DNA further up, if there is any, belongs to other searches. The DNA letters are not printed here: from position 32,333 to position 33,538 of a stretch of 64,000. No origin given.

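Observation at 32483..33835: Second NDT-like paralog in an AT-rich patch, convergent with an orphan P-loop NTPase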

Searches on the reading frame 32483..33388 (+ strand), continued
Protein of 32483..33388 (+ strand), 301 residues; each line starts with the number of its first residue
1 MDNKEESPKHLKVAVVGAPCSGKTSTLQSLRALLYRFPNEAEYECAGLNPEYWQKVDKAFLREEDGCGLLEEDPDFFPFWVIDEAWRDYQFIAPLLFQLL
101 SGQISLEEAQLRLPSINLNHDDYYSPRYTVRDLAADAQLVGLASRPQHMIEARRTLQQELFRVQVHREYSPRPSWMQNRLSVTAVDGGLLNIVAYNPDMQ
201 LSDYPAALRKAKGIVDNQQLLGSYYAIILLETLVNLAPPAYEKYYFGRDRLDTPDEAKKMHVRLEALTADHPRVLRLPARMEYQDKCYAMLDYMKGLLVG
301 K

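Call 51: fold_search(model_id=the predicted structure, library=pdb)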
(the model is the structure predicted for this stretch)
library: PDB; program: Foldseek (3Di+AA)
matches with E <= 10: 876; with E <= 0.001: 45
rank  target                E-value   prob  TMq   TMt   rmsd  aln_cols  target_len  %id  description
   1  5xb5_B                4.1e-05  1.00  0.42  0.61   7.3       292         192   12  Crystal structure of R90A mutant of thymidylate kinase (aq_969) from Aquifex Aeolicus VF5 (released 2017-06-28)
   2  5x7j_B                5.3e-05  1.00  0.44  0.62   6.7       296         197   16  Crystal structure of thymidylate kinase from thermus thermophilus HB8 (released 2018-03-07)
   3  5xt8_B                7.5e-05  1.00  0.41  0.60   7.0       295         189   15  Magnesium bound apo structure of thymidylate kinase (form I) from Thermus thermophilus HB8 (released 2018-04-18)
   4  2pbr_A                7.5e-05  1.00  0.41  0.59   7.3       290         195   12  Crystal structure of thymidylate kinase (aq_969) from Aquifex Aeolicus VF5 (released 2007-10-02)
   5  5xak_A                1.1e-04  1.00  0.37  0.57   7.3       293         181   15  Crystal structure (form II) of thymidylate kinase from Thermus thermophilus HB8 (released 2018-03-14)
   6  5xb5_A                1.4e-04  1.00  0.42  0.61   7.4       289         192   12  Crystal structure of R90A mutant of thymidylate kinase (aq_969) from Aquifex Aeolicus VF5 (released 2017-06-28)
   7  5x98_B                1.4e-04  1.00  0.40  0.60   7.2       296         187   16  Y162F mutant of thermus thermophilus HB8 thymidylate kinase (released 2018-03-14)
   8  5x8j_B                1.4e-04  1.00  0.40  0.60   7.2       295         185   15  K16M mutant of thermus thermophilus HB8 thymidylate kinase (released 2018-03-14)
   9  5x7j_A                1.4e-04  1.00  0.40  0.60   7.0       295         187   15  Crystal structure of thymidylate kinase from thermus thermophilus HB8 (released 2018-03-07)
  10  4s2e_A                1.4e-04  1.00  0.38  0.57   9.8       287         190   12  Phosphate ion bound Crystal structure of thymidylate kinase (aq_969) from Aquifex Aeolicus VF5 (released 2016-01-20)
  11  5x8a_B                1.7e-04  1.00  0.41  0.60   7.0       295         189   14  Crystal structure of ATP bound thymidylate kinase from thermus thermophilus HB8 (released 2018-03-14)
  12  5x8v_A                1.7e-04  1.00  0.41  0.61   7.2       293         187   16  Y92H mutant of thermus thermophilus HB8 thymidylate kinase (released 2018-03-14)
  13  5xbh_A                1.7e-04  1.00  0.42  0.60   7.3       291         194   12  Crystal structure of R145E mutant of thymidylate kinase (aq_969) from Aquifex Aeolicus VF5 (released 2017-06-28)
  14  5x8v_B                2.3e-04  1.00  0.39  0.59   7.2       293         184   16  Y92H mutant of thermus thermophilus HB8 thymidylate kinase (released 2018-03-14)
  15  5x98_A                2.5e-04  1.00  0.40  0.61   7.0       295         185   16  Y162F mutant of thermus thermophilus HB8 thymidylate kinase (released 2018-03-14)
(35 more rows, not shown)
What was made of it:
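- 32483..33388 (+): 301-aa P-loop kinase-like NTPase, a long-form relative of Pfam AAA_28. Motifs: Walker A G17-A-P-C-S-G-K23-T; E84-A-W after strand 2; Q157 and E168 on a long helix; D186-G-G (Walker B-like; short relatives have D-R-G); Y195; E231-T232; R250-L-D-T-P254 (LID-like); K286. About 100 extra residues form helical inserts (roughly 36-78 and 100-150). Foldseek top hits are TMPK and dCK (call 51).
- On Thymidylate kinase / dNK kinases: Foldseek results in call 51.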

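Call 52: find_encoding_contigs(protein=P0020, flank=3000, max_places=2)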
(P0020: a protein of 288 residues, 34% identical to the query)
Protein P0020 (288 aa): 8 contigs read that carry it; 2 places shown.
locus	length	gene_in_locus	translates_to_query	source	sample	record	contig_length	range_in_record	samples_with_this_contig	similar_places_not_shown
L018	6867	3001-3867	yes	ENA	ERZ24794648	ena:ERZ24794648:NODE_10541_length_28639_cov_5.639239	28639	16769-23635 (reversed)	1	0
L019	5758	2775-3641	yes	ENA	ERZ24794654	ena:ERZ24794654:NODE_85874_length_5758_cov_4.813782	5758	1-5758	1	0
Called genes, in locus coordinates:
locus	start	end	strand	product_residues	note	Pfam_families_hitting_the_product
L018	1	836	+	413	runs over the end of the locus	PF07690:MFS_1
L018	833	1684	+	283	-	PF01488:Shikimate_DH (weak), PF02826:2-Hacid_dh_C (weak), PF03446:NAD_binding_2, PF03807:F420_oxidored (weak), PF07991:KARI_N (weak), PF14833:NAD_binding_11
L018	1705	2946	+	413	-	PF00202:Aminotran_3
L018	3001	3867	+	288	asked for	PF13521:AAA_28 (faint)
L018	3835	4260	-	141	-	-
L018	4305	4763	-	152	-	PF04471:Mrr_cat, PF13156:Mrr_cat_2 (weak), PF22722:NA-iREase1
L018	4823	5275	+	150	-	-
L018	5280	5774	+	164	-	PF00583:Acetyltransf_1, PF13420:Acetyltransf_4, PF13673:Acetyltransf_10, PF13508:Acetyltransf_7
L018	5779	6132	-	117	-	PF04977:DivIC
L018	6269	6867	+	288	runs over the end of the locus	PF13495:Phage_int_SAM_4, PF02899:Phage_int_SAM_1, PF00589:Phage_integrase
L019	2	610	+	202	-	?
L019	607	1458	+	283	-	PF01488:Shikimate_DH (weak), PF02826:2-Hacid_dh_C (weak), PF03446:NAD_binding_2, PF03807:F420_oxidored (weak), PF07991:KARI_N (weak), PF14833:NAD_binding_11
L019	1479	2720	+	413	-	PF00202:Aminotran_3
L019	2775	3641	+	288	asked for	PF13521:AAA_28 (faint)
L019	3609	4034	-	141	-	-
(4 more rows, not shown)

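Call 53: find_encoding_contigs(protein=P0022, flank=3000, max_places=2)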
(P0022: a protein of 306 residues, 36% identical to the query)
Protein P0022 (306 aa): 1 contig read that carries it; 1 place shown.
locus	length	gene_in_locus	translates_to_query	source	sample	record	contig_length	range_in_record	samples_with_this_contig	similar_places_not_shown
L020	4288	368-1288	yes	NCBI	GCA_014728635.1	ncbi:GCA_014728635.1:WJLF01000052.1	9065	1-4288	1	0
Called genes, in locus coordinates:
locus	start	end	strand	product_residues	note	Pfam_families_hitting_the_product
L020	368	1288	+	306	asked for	PF13521:AAA_28 (faint)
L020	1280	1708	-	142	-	-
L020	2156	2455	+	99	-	-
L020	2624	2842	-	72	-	-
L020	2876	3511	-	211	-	-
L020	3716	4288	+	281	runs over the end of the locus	PF01066:CDP-OH_P_transf (weak)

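Call 54: find_encoding_contigs(protein=P0026, flank=3000, max_places=2)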
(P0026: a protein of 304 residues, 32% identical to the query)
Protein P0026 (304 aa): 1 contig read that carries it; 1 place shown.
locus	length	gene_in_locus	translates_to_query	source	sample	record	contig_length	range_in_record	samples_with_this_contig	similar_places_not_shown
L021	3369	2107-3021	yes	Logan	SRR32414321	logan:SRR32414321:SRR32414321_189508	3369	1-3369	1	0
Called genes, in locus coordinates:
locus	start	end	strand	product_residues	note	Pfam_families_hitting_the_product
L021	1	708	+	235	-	?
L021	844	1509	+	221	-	PF18904:DUF5660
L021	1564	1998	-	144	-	-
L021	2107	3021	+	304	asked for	PF13521:AAA_28 (faint)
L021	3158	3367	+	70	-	?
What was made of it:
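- Adjacency survives an inversion in L021 (call 54).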

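Call 59: find_encoding_contigs(protein=P0001, flank=1000, max_places=1)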
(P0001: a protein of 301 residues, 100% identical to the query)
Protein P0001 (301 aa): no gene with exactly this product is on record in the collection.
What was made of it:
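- Tried and rejected: The exact-sequence look-up of the window's own NTPase, intended to identify the source record, found nothing (call 59).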

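Call 67: search_dna_similar(query=window:32483-33385:+, collection=phages, mode=protein, max_evalue=0.001, max_rows=10)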
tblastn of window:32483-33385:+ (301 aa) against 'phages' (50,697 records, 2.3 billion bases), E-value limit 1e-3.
No match.

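Call 71: search_protein_families(library=pfam, proteins=[L011:2770-3951:+, L018:4308-4763:-, L021:844-1506:+], max_evalue=0.001)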
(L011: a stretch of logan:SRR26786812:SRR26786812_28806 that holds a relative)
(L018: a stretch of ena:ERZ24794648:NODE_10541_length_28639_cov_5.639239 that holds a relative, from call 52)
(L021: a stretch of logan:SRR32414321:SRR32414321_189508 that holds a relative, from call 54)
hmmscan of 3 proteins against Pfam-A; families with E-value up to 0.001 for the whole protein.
L011:2770-3951:+ (394 aa): 1 family
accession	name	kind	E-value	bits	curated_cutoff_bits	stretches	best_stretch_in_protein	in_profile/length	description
PF03961.19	FapA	-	3.5e-05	24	31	1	92-202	20-133/272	Flagellar Assembly Protein A beta solenoid domain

L018:4308-4763:- (152 aa): 3 families
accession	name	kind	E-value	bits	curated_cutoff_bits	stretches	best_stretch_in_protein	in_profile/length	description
PF04471.18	Mrr_cat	-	3.2e-34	118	21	1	38-146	2-115/115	Restriction endonuclease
PF22722.2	NA-iREase1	-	1e-17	64.5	27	1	45-143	1-105/106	NACHT-associated inactive Restriction Endonuclease 1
PF13156.12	Mrr_cat_2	-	8.5e-06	26.1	22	1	58-144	19-112/127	Restriction endonuclease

L021:844-1506:+ (221 aa): 1 family
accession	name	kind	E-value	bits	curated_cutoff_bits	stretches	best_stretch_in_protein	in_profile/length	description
PF18904.5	DUF5660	-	9.1e-22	77.8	24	1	107-221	2-109/109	Domain of unknown function (DUF5660)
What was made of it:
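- An Mrr-type nuclease gene is adjacent and an integrase gene lies nearby in L018 (calls 52, 71).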

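Call 75: search_protein_families(library=pfam, proteins=[P0024, P0032, P0028], max_evalue=0.001)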
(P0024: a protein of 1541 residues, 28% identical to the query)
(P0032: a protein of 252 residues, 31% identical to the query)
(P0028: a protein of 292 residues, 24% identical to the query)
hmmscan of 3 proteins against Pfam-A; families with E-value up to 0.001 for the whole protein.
P0024 (1541 aa): 1 family
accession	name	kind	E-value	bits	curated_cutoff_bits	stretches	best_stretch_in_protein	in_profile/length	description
PF19811.4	DUF6294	-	1.4e-11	45.2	34.9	0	373-447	11-88/88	Family of unknown function (DUF6294)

P0032 (252 aa): 1 family
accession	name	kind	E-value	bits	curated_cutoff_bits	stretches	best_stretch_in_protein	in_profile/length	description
PF13521.12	AAA_28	-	9.6e-23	81.6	27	1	6-185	1-164/164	AAA domain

P0028 (292 aa): 2 families
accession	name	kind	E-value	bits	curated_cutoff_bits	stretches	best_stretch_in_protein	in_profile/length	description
PF13521.12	AAA_28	-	2.4e-07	31.5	27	0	13-34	2-23/164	AAA domain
PF13401.12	AAA_22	-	0.0003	21.6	27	1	15-112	10-96/130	AAA domain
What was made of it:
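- Tried and rejected: It is an unrelated repeat/DUF6294 protein (call 75).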

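Call 76: find_encoding_contigs(protein=P0028, flank=3000, max_places=2)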
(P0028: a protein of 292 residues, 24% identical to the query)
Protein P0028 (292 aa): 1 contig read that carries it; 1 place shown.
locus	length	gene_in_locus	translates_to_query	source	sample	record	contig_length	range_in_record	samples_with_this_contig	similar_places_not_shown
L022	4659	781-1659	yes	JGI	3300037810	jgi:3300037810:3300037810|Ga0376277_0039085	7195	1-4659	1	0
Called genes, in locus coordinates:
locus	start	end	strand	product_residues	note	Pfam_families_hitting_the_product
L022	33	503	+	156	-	-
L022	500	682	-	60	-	-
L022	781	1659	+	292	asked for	PF13521:AAA_28 (faint)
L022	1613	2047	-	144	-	-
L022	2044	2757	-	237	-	PF02224:Cytidylate_kin, PF13189:Cytidylate_kin2 (weak)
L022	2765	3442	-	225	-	PF02224:Cytidylate_kin, PF13189:Cytidylate_kin2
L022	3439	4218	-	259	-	PF01712:dNK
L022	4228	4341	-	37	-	-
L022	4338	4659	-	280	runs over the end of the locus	-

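Call 77: search_protein_families(library=pfam, proteins=[L022:1616-2047:-, L022:2047-2757:-, L022:2768-3442:-, L022:3442-4218:-, L022:781-1656:+, L022:33-500:+], max_evalue=0.01)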
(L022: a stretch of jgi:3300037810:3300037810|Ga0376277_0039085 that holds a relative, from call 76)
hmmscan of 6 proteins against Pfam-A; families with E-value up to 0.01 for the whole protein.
L022:1616-2047:- (144 aa): 0 families

L022:2047-2757:- (237 aa): 5 families
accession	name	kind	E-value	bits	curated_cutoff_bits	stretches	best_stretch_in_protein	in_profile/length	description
PF02224.24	Cytidylate_kin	-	3e-69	233.4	26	1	7-221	1-205/211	Cytidylate kinase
PF13189.12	Cytidylate_kin2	-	7.9e-08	33.1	28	1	7-167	2-132/176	Cytidylate kinase-like family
PF13238.12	AAA_18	-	0.0017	19.2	29.4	0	7-89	1-66/128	AAA domain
PF13207.12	AAA_17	-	0.0028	18.4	27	0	11-43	2-34/136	AAA domain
PF00406.28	ADK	-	0.0036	17.9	26.8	1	11-43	3-35/151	Adenylate kinase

L022:2768-3442:- (225 aa): 10 families
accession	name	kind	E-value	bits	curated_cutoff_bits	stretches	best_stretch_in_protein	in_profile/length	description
PF02224.24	Cytidylate_kin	-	2.2e-62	211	26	1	7-220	1-209/211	Cytidylate kinase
PF13189.12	Cytidylate_kin2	-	9.4e-11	42.6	28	1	7-185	2-150/176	Cytidylate kinase-like family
PF01202.28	SKI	-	3.7e-05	24.3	22.1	1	14-36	2-24/159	Shikimate kinase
PF13207.12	AAA_17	-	6.7e-05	23.6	27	1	11-62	2-51/136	AAA domain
PF00406.28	ADK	-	9.7e-05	23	26.8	1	11-63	3-55/151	Adenylate kinase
PF01712.25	dNK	-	0.00022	21.5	27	1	7-29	1-23/203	Deoxynucleoside kinase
PF13238.12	AAA_18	-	0.00045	21.1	29.4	1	7-39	1-28/128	AAA domain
PF00485.24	PRK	-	0.0011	19.2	22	0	7-34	2-29/196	Phosphoribulokinase / Uridine kinase family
PF13671.12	AAA_33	-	0.0053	17.5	27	0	10-52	5-46/143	AAA domain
PF13521.12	AAA_28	-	0.0054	17.4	27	0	7-56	2-53/164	AAA domain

L022:3442-4218:- (259 aa): 2 families
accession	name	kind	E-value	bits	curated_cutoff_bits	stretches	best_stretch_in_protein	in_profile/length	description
PF01712.25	dNK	-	6.8e-14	52.5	27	1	53-231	9-187/203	Deoxynucleoside kinase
PF19753.4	DUF6240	-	0.0066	16.3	26.6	1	178-245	55-124/276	Family of unknown function (DUF6240)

L022:781-1656:+ (292 aa): 3 families
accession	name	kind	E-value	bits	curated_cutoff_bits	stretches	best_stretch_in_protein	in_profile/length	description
PF13521.12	AAA_28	-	2.4e-07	31.5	27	0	13-34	2-23/164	AAA domain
PF13401.12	AAA_22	-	0.0003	21.6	27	1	15-112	10-96/130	AAA domain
PF08433.16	KTI12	-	0.0089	16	22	0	15-40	6-31/271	Chromatin associated protein KTI12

L022:33-500:+ (156 aa): 0 families
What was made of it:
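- L022 already encodes dNK and two cmk genes beside it (call 77).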

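Call 89: fold_search(model_id=the predicted structure, library=viral)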
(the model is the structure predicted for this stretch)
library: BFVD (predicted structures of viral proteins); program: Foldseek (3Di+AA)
matches with E <= 10: 405; with E <= 0.001: 12
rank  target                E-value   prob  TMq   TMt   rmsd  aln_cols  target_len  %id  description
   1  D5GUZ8                1.3e-04  1.00  0.40  0.63   8.1       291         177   10  Hypothetical phage protein [Campylobacter phage CP220]
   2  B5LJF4                3.1e-04  1.00  0.37  0.50  10.2       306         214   12  NadR/Ttd14 AAA domain-containing protein [Mycobacterium phage Myrna]
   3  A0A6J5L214            3.5e-04  1.00  0.46  0.69   6.1       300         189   14  NK domain containing protein [uncultured Caudovirales phage]
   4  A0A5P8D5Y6            3.6e-04  1.00  0.43  0.56   9.4       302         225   10  (no name in the UniProt tables at hand)
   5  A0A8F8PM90            4.0e-04  1.00  0.44  0.54  10.7       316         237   10  Deoxycytidine kinase [Clandestinovirus]
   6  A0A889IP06            4.9e-04  1.00  0.39  0.38   7.4       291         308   14  (no name in the UniProt tables at hand)
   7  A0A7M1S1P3            5.2e-04  0.99  0.25  0.30  12.3       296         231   14  Deoxynucleoside monophosphate kinase [uncultured phage cr127_1]
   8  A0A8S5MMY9            5.5e-04  1.00  0.39  0.58   7.8       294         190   11  AAA domain protein [Siphoviridae sp. ctxc31]
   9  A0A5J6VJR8            7.0e-04  1.00  0.46  0.62   7.0       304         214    7  Deoxynucleoside kinase [Megaviridae environmental sample]
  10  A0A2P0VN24            8.2e-04  1.00  0.45  0.64   9.5       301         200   11  dTMP kinase [Tetraselmis virus 1]
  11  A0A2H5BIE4            8.2e-04  1.00  0.40  0.45   9.0       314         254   10  dTMP kinase [Erwinia phage vB_EamM_Bosolaphorus]
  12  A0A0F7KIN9            1.0e-03  1.00  0.45  0.49   5.7       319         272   10  Putative deoxynucleoside kinase protein [Kallithea virus]
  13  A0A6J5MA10            1.0e-03  1.00  0.35  0.39  11.9       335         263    9  Uncharacterized protein [uncultured Caudovirales phage]
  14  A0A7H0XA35            1.2e-03  1.00  0.42  0.52   7.5       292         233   12  (no name in the UniProt tables at hand)
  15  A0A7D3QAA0            1.2e-03  1.00  0.42  0.55   7.5       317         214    8  (no name in the UniProt tables at hand)
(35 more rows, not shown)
